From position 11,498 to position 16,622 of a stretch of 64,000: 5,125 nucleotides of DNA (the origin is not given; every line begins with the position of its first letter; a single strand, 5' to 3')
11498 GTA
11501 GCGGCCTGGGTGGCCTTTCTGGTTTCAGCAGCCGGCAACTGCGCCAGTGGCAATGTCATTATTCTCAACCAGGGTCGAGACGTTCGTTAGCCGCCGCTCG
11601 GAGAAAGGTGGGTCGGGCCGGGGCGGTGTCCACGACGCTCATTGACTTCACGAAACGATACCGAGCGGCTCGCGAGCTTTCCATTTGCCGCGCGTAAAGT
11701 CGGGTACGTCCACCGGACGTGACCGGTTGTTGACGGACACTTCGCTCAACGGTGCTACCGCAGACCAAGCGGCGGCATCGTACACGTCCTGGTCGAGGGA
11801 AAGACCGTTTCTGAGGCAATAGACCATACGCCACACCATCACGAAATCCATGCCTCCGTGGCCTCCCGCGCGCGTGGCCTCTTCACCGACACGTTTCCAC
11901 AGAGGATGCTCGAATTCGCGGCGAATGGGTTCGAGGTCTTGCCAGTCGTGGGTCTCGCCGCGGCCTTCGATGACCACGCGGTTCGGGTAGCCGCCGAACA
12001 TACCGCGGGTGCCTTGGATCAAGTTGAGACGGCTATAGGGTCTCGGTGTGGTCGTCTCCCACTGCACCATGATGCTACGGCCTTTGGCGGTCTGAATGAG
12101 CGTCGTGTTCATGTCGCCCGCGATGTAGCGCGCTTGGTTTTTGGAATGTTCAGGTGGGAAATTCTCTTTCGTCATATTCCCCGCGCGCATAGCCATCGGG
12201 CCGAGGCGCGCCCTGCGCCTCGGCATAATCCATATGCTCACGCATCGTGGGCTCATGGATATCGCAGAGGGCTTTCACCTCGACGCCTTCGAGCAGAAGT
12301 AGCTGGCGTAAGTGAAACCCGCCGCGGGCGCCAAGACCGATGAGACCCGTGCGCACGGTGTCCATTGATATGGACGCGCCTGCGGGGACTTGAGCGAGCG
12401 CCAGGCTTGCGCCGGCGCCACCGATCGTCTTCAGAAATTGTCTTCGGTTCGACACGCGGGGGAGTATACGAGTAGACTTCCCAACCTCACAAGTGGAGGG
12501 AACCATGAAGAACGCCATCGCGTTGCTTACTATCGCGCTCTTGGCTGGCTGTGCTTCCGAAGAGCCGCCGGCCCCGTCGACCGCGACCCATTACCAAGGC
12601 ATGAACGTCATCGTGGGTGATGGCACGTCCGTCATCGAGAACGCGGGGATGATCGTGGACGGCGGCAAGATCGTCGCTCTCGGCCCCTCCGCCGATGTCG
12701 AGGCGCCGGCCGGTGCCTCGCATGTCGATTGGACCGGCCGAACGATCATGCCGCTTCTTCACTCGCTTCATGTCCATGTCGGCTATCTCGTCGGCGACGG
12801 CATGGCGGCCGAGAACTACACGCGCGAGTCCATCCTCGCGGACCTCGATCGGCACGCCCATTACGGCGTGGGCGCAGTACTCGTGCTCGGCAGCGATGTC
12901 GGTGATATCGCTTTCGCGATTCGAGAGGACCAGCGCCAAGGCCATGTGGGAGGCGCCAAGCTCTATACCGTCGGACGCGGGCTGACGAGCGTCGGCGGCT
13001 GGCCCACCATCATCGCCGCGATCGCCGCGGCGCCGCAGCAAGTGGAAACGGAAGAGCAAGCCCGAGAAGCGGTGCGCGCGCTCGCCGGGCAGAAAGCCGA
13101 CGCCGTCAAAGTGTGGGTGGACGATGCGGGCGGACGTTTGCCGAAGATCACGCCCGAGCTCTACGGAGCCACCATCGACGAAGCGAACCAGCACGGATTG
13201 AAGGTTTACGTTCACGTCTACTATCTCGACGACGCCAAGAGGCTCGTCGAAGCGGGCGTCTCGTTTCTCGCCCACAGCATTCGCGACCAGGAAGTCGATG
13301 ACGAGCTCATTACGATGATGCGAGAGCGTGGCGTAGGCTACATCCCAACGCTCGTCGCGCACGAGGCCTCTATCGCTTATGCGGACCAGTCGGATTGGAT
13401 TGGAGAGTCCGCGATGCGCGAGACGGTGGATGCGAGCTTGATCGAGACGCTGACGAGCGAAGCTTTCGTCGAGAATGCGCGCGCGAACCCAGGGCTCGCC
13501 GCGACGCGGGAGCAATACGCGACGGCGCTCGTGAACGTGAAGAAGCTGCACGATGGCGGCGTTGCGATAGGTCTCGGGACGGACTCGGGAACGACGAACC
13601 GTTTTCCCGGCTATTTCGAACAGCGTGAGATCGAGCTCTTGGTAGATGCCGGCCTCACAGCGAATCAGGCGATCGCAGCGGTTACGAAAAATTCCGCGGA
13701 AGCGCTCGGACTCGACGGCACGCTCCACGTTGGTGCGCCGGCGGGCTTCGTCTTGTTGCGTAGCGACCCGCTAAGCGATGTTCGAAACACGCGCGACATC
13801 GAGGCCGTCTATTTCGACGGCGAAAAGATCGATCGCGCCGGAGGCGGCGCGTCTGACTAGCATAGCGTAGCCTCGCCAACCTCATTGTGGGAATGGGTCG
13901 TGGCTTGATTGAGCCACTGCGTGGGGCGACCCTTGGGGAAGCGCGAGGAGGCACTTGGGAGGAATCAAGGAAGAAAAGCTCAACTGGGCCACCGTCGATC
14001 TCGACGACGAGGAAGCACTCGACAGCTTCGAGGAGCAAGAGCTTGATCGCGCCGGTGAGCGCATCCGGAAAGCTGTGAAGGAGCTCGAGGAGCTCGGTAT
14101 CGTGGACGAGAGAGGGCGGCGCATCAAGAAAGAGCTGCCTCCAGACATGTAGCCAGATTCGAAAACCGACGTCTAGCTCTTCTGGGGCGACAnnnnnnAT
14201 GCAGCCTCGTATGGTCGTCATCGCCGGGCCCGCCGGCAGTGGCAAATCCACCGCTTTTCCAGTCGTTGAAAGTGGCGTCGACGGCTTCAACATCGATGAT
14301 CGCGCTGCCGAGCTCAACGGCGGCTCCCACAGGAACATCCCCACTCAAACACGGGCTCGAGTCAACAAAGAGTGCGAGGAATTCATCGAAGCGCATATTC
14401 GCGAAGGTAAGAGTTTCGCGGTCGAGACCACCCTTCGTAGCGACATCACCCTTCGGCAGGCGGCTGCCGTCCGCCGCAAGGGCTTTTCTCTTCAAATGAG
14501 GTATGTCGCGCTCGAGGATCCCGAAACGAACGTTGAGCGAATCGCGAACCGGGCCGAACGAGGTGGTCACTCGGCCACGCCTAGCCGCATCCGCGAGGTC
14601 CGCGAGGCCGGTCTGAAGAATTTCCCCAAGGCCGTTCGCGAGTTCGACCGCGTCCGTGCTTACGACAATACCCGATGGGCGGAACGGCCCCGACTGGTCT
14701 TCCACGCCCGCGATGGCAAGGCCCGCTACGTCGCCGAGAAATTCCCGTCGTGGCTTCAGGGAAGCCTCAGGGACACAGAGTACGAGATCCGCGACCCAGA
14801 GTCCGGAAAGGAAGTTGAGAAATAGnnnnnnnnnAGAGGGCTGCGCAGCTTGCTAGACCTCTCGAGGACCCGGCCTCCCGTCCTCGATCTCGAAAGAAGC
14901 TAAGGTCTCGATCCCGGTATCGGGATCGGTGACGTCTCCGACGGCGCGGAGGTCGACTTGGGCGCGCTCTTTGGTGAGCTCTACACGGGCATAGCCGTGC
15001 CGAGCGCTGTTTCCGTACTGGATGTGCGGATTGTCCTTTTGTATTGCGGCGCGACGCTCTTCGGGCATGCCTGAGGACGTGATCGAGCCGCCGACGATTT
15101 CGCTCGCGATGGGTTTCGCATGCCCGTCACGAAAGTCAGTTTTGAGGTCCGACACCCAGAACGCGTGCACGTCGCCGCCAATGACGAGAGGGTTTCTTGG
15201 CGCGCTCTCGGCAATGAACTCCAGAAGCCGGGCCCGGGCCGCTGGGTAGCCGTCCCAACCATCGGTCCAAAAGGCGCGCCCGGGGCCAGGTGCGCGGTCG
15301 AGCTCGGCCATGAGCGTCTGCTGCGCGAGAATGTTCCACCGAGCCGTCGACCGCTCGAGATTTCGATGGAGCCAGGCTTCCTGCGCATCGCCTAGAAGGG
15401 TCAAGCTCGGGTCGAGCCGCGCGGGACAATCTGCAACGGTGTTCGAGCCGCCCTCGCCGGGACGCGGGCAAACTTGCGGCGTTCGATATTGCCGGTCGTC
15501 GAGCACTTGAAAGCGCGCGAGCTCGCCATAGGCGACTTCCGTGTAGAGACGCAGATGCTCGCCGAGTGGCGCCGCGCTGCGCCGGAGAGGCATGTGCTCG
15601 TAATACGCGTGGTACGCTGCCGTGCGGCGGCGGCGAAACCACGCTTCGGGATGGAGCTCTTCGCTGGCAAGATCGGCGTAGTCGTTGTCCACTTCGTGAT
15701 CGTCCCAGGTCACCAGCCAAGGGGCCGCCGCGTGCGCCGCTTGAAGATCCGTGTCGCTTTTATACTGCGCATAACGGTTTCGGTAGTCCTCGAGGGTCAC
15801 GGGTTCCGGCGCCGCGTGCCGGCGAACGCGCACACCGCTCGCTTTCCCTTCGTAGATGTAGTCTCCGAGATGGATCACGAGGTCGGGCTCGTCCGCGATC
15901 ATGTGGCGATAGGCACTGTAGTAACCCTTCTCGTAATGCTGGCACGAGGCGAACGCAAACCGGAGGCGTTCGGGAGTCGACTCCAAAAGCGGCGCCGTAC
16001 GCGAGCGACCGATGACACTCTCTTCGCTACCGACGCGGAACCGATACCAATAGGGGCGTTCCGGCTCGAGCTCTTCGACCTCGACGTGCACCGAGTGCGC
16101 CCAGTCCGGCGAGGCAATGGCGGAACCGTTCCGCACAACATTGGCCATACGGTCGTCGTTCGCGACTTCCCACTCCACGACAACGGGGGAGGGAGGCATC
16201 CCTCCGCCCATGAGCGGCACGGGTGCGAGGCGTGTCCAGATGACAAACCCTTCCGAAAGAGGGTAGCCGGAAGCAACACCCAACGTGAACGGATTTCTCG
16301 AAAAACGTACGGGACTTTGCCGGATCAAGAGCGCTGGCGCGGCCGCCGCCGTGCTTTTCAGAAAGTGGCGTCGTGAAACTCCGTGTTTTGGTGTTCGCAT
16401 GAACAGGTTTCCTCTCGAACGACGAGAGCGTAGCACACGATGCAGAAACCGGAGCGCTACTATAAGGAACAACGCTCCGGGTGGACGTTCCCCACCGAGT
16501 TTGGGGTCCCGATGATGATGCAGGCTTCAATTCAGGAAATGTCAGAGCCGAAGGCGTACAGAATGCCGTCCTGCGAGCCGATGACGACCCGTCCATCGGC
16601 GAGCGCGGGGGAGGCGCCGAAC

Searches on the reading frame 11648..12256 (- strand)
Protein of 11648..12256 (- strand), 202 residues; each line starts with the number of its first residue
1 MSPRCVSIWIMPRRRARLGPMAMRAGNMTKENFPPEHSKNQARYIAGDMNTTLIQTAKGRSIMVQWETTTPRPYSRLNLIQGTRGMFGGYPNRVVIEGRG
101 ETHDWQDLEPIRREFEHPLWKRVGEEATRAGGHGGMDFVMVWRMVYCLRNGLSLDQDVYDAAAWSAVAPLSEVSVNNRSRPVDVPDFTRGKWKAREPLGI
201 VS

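Call 6: search_protein_families(library=pfam, proteins=[window:11648-12256:-], max_evalue=0.001)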
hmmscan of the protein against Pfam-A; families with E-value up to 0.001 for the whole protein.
window:11648-12256:- (202 aa): 1 family
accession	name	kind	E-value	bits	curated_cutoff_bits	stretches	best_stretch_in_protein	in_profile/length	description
PF21252.2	Glyco_hydro_109_C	-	1.5e-20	73.8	27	1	27-107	101-186/187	Glycosyl hydrolase 109, C-terminal domain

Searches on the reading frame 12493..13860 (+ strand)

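Call 6: search_protein_families(library=pfam, proteins=[window:12493-13860:+], max_evalue=0.001)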
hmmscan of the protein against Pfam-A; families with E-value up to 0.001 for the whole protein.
window:12493-13860:+ (455 aa): 1 family
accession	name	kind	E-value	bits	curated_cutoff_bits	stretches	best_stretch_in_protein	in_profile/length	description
PF01979.26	Amidohydro_1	-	5.7e-17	62.4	25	1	92-444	9-343/345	Amidohydrolase family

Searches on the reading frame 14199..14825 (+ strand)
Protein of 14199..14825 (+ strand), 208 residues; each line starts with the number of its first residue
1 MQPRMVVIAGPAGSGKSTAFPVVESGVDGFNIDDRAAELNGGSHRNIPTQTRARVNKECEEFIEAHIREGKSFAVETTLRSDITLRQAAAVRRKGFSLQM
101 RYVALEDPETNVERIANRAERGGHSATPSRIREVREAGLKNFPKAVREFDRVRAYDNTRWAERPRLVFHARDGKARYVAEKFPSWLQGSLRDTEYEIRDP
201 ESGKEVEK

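Call 6: search_protein_families(library=pfam, proteins=[window:14199-14825:+], max_evalue=0.001)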
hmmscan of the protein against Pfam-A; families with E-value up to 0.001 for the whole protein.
window:14199-14825:+ (208 aa): 3 families
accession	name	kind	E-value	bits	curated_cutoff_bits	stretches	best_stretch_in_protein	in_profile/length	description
PF13671.12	AAA_33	-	8.8e-08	33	27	1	5-126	1-128/143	AAA domain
PF06414.18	Zeta_toxin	-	2.4e-07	30.8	22.3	1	2-160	15-184/199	Zeta toxin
PF13238.12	AAA_18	-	0.00041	21.3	29.4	1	6-121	1-114/128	AAA domain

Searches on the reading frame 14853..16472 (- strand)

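Call 6: search_protein_families(library=pfam, proteins=[window:14853-16472:-], max_evalue=0.001)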
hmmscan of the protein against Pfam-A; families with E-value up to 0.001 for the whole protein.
window:14853-16472:- (539 aa): 3 families
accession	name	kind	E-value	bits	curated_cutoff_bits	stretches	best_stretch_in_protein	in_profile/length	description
PF09423.15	PhoD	-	3.3e-114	382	27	1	172-508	1-343/343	PhoD-like phosphatase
PF16655.11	PhoD_N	-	2.5e-29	102.1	30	1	64-159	1-90/90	PhoD-like phosphatase, N-terminal domain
PF10518.14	TAT_signal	-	0.00056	20.2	22.7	0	32-45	2-15/21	TAT (twin-arginine translocation) pathway signal sequence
